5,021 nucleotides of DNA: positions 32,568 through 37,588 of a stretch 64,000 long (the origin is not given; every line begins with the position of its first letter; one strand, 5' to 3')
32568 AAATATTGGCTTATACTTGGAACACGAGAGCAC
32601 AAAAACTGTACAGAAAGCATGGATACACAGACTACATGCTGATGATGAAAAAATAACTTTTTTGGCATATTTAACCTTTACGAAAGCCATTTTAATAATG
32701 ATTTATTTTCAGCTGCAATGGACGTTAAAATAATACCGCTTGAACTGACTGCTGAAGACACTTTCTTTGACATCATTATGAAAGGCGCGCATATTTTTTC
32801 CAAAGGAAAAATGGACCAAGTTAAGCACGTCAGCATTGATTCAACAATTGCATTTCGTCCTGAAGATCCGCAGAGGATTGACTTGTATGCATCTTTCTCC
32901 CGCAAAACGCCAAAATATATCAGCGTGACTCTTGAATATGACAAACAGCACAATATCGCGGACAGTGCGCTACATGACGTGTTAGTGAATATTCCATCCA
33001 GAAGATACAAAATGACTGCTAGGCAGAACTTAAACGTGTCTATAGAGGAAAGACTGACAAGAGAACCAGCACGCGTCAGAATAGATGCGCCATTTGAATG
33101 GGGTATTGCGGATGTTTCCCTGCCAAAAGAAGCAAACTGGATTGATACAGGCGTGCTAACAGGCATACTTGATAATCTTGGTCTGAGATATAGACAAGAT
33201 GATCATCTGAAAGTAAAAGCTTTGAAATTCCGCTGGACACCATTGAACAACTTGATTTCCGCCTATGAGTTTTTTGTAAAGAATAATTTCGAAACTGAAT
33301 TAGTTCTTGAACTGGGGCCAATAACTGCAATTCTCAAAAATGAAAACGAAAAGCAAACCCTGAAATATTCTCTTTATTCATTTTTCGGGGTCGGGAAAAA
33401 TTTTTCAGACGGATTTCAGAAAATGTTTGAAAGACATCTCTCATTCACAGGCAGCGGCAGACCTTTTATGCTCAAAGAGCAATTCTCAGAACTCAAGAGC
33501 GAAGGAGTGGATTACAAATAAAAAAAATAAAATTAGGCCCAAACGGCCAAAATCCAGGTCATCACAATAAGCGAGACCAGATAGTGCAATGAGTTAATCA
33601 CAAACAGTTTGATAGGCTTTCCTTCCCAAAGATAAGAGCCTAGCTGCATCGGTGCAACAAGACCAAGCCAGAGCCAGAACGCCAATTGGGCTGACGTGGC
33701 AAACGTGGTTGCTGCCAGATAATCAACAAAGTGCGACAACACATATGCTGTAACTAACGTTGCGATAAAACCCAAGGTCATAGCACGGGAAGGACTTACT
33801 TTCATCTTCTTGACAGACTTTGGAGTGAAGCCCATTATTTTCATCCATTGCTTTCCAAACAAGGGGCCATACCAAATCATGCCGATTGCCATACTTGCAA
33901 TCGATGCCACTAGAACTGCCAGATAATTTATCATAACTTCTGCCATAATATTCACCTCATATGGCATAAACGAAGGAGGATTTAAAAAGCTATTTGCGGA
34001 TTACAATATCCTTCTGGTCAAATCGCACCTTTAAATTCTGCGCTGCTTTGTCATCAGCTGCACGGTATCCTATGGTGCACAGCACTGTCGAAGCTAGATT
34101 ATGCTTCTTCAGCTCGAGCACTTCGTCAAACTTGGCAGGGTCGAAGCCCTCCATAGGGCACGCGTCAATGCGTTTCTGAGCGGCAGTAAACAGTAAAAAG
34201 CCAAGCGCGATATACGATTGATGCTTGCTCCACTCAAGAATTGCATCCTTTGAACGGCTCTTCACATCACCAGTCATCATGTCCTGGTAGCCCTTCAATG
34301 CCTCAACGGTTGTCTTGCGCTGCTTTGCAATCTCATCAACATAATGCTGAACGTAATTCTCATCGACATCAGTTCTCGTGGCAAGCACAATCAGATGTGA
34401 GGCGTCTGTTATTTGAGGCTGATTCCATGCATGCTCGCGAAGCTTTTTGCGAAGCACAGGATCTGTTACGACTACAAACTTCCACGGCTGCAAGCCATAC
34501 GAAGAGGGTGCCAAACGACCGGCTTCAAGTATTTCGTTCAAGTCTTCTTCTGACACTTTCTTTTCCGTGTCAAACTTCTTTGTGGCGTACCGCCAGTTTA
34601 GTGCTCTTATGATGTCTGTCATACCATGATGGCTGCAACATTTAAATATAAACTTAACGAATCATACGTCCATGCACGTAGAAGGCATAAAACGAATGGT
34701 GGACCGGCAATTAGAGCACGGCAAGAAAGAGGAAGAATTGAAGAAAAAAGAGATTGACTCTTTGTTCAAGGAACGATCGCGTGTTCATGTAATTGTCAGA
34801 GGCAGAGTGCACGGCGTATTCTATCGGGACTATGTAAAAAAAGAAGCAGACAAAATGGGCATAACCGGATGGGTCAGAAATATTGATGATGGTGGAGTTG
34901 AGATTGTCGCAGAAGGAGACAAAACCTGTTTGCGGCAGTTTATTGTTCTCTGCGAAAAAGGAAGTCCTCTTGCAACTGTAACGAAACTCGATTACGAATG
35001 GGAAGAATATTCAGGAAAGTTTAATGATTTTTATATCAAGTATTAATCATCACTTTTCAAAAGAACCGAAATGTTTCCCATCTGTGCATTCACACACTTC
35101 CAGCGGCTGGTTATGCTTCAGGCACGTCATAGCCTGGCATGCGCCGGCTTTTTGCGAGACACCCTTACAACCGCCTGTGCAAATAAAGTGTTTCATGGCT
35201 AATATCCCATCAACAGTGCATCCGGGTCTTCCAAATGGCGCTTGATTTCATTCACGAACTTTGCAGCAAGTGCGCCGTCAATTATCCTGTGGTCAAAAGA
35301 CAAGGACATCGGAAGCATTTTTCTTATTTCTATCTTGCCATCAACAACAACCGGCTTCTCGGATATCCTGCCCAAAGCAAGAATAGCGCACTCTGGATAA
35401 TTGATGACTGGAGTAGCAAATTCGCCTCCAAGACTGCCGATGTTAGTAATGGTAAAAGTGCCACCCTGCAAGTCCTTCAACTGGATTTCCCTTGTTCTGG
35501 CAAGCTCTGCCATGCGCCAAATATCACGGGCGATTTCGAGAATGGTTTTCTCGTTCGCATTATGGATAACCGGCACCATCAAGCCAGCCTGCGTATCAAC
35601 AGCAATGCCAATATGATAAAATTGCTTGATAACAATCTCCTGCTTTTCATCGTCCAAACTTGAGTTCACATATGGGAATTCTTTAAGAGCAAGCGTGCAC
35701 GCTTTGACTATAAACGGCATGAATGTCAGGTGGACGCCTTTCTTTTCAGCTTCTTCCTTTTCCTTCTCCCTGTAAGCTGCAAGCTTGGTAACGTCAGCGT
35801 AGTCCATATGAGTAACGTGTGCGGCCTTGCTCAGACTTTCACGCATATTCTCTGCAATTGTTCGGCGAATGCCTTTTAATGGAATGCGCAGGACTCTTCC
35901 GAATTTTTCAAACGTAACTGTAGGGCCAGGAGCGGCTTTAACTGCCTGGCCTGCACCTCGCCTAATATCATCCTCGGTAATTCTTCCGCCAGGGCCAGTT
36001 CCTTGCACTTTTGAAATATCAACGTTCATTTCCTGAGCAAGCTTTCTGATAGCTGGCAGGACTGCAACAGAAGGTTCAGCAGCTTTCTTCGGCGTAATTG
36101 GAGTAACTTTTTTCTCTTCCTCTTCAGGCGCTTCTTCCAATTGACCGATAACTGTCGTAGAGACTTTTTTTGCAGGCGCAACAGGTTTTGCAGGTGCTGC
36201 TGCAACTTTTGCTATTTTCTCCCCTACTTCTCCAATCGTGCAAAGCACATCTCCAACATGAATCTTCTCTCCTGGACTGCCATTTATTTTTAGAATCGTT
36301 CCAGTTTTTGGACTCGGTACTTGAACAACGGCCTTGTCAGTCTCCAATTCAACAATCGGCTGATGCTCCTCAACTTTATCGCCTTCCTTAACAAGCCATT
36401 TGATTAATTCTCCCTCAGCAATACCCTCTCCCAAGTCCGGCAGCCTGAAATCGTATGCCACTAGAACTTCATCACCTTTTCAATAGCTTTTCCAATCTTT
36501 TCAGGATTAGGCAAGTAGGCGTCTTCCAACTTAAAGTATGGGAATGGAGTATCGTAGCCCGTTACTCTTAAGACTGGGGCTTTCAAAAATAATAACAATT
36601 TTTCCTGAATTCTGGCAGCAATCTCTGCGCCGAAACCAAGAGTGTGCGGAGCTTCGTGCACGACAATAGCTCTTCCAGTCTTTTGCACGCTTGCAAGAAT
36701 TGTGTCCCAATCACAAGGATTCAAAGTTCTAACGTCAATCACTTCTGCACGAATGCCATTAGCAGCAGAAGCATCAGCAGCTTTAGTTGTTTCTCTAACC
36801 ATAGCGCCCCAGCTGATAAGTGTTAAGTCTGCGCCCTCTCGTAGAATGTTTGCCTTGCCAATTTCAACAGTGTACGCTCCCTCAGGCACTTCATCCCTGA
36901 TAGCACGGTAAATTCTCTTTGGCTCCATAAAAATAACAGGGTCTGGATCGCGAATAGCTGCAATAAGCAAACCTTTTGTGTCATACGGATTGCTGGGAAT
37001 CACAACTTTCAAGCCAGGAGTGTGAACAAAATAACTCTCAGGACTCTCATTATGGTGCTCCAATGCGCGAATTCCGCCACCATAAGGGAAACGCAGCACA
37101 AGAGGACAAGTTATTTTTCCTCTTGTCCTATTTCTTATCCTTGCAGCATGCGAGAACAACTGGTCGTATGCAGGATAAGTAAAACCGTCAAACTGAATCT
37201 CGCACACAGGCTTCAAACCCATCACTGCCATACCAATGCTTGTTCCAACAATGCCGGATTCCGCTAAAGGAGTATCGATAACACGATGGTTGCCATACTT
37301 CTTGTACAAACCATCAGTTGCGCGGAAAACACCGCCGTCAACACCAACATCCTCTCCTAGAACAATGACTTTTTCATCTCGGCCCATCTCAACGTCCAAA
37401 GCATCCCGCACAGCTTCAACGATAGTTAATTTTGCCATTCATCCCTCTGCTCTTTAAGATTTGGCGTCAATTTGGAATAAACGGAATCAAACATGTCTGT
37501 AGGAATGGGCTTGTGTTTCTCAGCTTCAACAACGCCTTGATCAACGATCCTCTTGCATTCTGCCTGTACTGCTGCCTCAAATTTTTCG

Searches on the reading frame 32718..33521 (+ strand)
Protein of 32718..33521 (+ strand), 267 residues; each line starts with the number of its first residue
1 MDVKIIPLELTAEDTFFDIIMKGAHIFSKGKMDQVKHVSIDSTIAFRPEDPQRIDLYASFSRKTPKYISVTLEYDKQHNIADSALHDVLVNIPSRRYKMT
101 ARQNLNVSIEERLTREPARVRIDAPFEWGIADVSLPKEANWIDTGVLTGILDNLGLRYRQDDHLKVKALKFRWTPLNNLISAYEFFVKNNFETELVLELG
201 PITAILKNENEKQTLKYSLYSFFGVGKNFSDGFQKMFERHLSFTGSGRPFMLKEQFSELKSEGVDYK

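Call 62: search_protein_families(library=ncbifam, proteins=[window:32718-33521:+], max_evalue=1)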
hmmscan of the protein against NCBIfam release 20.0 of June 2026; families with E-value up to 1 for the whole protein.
window:32718-33521:+ (267 aa): 1 family
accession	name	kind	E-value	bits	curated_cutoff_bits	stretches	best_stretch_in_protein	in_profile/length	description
NF008863.0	PRK11893.2-5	equivalog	0.11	11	551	1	104-169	215-280/531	methionine--tRNA ligase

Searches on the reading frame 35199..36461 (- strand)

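Call 7: search_protein_families(library=pfam, proteins=[window:35199-36461:-], max_evalue=0.001)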
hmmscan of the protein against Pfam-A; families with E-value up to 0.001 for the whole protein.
window:35199-36461:- (420 aa): 3 families
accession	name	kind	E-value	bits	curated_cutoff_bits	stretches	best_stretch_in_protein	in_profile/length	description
PF00198.28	2-oxoacid_dh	-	3.1e-92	308.6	23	1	192-418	6-232/232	2-oxoacid dehydrogenases acyltransferase (catalytic domain)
PF00364.28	Biotin_lipoyl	-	5.6e-23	81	22.1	1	4-76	2-73/73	Biotin-requiring enzyme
PF02817.22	E3_binding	-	1.2e-14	54.7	23.7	1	136-167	5-36/36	e3 binding domain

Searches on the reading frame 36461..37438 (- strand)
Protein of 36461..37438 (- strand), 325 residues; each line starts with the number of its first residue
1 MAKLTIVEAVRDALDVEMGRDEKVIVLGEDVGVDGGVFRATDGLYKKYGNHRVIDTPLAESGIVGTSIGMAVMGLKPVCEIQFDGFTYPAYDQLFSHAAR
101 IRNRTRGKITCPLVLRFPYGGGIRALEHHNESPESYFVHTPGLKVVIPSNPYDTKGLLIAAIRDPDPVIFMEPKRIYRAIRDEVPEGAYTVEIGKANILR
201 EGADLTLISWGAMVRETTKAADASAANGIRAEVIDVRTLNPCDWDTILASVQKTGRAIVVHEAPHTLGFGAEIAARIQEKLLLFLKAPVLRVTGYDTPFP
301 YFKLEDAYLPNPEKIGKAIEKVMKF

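Call 63: search_protein_families(library=pfam, proteins=[window:36461-37438:-], max_evalue=0.0001)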
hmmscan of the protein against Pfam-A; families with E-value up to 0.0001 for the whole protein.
window:36461-37438:- (325 aa): 2 families
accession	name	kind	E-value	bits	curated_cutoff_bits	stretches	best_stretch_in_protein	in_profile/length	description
PF02779.29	Transket_pyr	-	1.8e-43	148.6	27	1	3-178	2-173/174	Transketolase, pyrimidine binding domain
PF02780.25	Transketolase_C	-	6.1e-41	139.6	25.9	1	194-315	1-124/124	Transketolase, C-terminal domain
